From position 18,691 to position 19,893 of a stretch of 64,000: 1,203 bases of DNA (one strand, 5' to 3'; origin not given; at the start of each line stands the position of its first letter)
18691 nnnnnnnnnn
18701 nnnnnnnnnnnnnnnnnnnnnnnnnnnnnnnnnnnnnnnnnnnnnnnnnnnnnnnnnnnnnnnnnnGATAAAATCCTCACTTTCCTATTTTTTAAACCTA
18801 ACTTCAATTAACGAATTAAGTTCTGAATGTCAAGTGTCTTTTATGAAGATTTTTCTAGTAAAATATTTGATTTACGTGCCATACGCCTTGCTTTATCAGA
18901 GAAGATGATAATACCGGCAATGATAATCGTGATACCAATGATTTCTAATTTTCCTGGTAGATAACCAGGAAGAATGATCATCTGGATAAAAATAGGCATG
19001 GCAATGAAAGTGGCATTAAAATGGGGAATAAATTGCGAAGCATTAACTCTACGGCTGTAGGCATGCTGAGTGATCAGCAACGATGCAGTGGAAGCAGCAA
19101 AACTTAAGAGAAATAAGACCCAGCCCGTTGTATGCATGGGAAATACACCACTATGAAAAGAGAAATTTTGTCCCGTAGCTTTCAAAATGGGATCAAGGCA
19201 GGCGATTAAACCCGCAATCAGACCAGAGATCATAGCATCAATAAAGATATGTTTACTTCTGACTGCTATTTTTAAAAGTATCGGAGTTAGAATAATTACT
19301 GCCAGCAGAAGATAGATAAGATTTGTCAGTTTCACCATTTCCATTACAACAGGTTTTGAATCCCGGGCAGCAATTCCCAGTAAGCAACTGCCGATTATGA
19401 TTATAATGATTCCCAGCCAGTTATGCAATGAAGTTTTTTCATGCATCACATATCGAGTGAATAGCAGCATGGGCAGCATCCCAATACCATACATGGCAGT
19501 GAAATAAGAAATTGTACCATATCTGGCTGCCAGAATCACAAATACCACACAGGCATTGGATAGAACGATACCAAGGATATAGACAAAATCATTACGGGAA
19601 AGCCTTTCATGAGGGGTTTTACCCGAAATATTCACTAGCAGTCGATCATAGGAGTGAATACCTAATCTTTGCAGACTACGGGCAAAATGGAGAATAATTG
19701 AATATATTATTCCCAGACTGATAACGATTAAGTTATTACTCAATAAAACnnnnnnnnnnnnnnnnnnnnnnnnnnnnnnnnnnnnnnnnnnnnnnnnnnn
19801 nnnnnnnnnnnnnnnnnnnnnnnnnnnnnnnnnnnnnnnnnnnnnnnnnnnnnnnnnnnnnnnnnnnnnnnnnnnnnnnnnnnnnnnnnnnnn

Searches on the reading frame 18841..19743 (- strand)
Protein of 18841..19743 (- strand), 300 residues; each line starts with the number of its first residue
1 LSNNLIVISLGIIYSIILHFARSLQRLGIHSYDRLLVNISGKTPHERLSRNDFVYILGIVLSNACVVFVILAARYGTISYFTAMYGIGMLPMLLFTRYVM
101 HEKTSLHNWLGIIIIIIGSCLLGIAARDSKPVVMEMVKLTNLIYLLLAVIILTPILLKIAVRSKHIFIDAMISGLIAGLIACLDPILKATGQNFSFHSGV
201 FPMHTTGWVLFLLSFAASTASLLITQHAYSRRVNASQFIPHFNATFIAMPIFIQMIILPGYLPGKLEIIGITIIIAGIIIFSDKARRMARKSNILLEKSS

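Call 13: search_protein_families(library=pfam, proteins=[window:18841-19743:-], max_evalue=0.00001)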
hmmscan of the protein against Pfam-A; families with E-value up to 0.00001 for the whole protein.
window:18841-19743:- (300 aa): 0 families

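Call 43: search_protein_families(library=pfam, proteins=[window:18841-19743:-], max_evalue=0.01)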
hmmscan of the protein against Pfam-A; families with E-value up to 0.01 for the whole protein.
window:18841-19743:- (300 aa): 1 family
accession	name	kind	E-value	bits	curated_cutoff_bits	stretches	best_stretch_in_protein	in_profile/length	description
PF00892.27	EamA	-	0.00023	21.9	28.2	1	51-122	60-133/135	EamA-like transporter family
